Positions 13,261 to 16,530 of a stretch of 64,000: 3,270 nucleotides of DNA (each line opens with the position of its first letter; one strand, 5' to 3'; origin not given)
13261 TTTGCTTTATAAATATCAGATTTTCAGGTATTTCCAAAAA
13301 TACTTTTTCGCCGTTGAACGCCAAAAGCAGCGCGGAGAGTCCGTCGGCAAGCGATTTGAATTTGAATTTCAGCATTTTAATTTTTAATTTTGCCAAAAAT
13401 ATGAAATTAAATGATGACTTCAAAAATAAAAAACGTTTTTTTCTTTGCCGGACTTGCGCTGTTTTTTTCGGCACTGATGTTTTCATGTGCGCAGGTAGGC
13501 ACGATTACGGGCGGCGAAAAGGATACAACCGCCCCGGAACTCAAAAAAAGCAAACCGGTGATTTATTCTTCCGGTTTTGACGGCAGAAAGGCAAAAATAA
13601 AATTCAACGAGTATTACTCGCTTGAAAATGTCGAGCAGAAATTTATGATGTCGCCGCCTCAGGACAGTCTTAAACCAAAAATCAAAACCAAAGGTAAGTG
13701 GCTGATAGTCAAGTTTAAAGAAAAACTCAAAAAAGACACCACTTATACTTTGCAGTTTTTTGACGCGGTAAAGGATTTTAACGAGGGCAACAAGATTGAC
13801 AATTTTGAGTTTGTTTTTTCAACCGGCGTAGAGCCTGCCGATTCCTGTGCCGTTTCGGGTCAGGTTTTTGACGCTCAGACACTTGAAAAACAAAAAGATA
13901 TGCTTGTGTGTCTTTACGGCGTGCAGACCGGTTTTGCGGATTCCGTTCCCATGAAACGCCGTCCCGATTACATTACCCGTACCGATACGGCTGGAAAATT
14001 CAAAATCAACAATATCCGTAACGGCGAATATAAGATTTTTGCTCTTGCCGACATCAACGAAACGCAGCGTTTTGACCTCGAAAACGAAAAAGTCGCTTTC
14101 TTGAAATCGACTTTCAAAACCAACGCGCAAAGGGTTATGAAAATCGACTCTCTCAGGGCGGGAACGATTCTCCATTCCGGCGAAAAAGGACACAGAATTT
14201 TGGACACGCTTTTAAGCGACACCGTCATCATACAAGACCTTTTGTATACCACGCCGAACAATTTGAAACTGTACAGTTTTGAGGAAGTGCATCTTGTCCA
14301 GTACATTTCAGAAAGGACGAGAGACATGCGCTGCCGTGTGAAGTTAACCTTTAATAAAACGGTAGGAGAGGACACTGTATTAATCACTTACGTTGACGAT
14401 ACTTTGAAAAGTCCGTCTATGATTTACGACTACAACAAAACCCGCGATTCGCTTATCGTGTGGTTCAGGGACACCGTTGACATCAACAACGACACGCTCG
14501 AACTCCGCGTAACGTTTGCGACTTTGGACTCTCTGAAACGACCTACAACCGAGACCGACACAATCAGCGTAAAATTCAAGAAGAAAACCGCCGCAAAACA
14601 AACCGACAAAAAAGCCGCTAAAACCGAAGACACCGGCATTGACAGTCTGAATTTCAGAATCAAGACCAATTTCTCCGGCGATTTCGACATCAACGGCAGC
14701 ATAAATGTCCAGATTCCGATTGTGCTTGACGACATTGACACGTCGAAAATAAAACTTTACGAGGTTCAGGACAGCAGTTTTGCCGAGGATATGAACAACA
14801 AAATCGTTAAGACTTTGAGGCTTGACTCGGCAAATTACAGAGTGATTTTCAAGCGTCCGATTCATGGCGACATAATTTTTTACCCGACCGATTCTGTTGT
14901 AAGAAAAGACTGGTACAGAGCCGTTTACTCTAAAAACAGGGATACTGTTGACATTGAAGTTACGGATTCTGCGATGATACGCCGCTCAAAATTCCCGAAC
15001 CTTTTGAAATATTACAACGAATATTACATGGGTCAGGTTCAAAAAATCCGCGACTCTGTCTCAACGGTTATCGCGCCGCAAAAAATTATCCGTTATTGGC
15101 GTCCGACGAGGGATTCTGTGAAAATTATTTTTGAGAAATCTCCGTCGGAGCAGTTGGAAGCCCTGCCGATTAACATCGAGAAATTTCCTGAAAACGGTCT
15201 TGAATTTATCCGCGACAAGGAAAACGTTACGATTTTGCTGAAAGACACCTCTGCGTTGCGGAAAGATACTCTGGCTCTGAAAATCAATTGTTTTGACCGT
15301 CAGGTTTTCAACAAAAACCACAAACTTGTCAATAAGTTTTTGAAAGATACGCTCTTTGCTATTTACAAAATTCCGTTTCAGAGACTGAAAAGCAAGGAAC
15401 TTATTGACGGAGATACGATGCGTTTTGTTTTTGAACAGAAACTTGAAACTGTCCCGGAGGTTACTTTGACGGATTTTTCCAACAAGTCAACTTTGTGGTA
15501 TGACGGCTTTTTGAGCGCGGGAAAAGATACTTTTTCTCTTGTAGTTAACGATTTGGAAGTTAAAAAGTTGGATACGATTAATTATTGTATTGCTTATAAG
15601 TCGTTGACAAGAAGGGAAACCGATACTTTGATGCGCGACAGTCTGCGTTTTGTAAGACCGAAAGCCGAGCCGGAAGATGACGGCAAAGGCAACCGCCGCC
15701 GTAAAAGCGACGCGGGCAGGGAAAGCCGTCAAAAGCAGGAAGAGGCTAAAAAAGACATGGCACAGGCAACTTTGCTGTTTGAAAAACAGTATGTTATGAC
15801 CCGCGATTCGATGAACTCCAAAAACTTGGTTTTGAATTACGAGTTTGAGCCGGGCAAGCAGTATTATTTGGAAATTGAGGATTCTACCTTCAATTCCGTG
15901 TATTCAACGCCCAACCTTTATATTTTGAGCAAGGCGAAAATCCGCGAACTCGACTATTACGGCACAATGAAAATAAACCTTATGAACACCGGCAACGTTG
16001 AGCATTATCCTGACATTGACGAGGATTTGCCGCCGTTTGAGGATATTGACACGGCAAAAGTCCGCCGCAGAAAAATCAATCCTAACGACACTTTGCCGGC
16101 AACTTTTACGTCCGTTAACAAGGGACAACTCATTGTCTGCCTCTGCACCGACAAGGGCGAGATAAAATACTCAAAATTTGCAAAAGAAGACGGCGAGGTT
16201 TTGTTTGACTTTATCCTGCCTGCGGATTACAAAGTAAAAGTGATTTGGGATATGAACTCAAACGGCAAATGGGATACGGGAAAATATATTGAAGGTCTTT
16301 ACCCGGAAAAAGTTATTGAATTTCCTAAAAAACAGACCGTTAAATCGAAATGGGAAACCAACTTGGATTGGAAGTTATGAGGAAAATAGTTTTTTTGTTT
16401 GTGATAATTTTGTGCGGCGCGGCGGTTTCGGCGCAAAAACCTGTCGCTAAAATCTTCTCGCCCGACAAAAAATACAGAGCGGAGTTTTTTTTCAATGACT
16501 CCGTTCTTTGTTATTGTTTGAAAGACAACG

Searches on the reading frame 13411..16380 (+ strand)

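Call 95: search_protein_families(library=pfam, proteins=[window:13411-16380:+], max_evalue=0.00001)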
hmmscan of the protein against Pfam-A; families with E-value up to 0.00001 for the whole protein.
window:13411-16380:+ (989 aa): 2 families
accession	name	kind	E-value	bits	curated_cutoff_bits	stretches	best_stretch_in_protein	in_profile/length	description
PF13205.12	Big_5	-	3.8e-12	47.3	23.6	1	38-138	1-105/105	Bacterial Ig-like domain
PF09912.14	DUF2141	-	4.8e-07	30.1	24.4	0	163-229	12-83/112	Uncharacterized protein conserved in bacteria (DUF2141)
